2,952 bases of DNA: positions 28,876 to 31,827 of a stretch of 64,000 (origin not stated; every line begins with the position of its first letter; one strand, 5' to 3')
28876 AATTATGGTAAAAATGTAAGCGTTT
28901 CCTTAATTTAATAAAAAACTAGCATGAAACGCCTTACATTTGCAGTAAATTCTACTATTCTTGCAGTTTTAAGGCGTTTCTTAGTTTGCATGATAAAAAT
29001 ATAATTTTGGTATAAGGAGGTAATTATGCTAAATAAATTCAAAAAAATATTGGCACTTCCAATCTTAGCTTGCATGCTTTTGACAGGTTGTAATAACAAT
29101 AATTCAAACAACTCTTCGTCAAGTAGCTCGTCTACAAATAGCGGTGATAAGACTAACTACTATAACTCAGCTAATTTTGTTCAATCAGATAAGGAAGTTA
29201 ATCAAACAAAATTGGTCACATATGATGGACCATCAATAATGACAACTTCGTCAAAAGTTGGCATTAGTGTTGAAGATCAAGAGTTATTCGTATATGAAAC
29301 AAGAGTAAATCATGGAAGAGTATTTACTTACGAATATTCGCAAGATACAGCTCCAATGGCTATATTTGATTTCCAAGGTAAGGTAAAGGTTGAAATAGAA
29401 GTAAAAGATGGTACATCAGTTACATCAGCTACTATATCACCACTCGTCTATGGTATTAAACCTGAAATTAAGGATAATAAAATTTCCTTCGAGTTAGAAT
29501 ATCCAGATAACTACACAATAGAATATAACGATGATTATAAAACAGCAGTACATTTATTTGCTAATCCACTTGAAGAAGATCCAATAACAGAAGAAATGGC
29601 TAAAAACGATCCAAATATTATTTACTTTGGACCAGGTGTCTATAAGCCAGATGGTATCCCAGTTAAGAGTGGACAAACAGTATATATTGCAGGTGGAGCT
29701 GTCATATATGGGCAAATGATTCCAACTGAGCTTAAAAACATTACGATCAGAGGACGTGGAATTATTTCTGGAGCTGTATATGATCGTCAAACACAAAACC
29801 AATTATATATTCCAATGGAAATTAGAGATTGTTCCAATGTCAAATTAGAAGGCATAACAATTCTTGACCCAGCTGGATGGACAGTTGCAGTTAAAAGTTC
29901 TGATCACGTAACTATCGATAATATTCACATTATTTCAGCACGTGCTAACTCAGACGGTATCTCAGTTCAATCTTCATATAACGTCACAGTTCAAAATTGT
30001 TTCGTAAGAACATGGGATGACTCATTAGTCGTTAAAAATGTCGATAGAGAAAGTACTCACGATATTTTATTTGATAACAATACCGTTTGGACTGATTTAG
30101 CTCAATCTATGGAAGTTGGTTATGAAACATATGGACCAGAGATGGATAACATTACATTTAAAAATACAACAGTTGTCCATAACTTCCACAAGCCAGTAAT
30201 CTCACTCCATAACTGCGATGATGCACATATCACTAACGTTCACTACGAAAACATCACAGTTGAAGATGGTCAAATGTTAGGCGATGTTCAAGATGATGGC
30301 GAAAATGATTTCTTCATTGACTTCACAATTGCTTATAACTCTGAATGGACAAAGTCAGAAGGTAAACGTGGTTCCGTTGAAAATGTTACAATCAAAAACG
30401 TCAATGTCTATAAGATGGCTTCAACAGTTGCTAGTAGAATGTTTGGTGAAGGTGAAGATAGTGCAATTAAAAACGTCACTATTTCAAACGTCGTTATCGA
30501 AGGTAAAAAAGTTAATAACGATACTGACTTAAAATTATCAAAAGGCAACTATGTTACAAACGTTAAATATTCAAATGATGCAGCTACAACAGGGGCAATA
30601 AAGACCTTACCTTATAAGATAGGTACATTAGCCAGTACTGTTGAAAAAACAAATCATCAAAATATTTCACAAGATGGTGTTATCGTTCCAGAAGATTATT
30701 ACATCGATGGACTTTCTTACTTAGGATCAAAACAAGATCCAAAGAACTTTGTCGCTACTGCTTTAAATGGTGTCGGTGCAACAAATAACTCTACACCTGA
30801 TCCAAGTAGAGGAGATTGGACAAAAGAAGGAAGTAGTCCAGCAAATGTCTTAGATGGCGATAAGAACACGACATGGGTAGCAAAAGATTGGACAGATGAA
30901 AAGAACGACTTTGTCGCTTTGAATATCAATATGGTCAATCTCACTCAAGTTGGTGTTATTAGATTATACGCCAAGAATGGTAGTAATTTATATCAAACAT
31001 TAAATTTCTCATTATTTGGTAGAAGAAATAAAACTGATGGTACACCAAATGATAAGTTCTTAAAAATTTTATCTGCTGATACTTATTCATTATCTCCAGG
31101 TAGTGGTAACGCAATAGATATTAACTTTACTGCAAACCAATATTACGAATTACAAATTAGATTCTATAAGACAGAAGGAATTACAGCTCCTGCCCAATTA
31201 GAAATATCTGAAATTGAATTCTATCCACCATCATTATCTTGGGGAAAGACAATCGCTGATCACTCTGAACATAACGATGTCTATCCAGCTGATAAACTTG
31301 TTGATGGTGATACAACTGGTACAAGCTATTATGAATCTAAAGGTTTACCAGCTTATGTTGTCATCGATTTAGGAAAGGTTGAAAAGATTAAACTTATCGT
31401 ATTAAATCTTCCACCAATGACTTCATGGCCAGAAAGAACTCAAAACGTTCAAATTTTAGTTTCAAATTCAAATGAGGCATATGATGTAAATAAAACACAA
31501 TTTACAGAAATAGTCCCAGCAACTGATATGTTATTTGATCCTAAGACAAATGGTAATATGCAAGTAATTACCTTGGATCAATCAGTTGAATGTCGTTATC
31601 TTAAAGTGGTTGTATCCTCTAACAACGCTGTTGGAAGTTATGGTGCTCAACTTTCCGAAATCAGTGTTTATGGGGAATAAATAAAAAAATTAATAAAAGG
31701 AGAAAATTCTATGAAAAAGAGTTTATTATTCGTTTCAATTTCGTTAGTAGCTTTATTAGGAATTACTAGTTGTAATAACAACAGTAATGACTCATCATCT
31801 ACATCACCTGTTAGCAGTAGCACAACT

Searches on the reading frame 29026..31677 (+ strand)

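Call 7: search_protein_families(library=pfam, proteins=[window:29026-31677:+])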
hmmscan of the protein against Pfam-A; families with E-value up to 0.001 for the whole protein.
window:29026-31677:+ (884 aa): 4 families
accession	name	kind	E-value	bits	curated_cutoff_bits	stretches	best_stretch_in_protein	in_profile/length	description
PF00754.31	F5_F8_type_C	-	6.7e-13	49.3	28.2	1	747-869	6-118/127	F5/8 type C domain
PF00295.23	Glyco_hydro_28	-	2.5e-10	40.4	22.9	1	258-495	88-311/324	Glycosyl hydrolases family 28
PF22633.2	F5_F8_type_C_2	-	2.1e-08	35.1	27.8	1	757-861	1-91/91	NedA-like, galactose-binding domain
PF24607.1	CBM_AftD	-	1.6e-06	28.2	27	0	603-651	17-65/149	Arabinofuranosyltransferase D, third carbohydrate binding module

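Call 28: search_protein_families(library=ncbifam, proteins=[window:29026-31677:+], max_evalue=0.01)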
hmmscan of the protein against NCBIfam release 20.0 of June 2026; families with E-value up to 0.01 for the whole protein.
window:29026-31677:+ (884 aa): 8 families
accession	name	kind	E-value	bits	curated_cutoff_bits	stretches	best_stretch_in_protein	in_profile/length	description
NF051861.1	PolglcturonPglBAgro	equivalog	4.9e-18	65.1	600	1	231-499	84-356/437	polygalacturonase PglB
NF049898.1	RhamgalacuronBT4146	equivalog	1.9e-15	56.5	500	1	234-502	99-380/445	rhamnogalacturonidase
NF051860.1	PolglcturonPglAAgro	equivalog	7.3e-09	34.8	600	1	237-344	194-312/502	polygalacturonase PglA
NF049899.1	RhamgalacuronBT4153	equivalog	6.4e-08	31.7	650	1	266-513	187-428/432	rhamnogalacturonidase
NF049892.1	AlphdgalacturondseBT4155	equivalog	1.5e-06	27.2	800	1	265-498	210-443/454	alpha-d-galacturonidase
NF041193.1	lipo_SP0191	subfamily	0.0015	18.6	75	1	6-71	2-78/190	SP0191 family lipoprotein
NF058647.1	lipo_LytA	equivalog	0.0027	17.9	110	0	6-52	2-49/107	acidic lipoprotein LytA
NF041428.1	TrsH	subfamily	0.0037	17.4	150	1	6-47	2-43/149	TrsH/TraH family protein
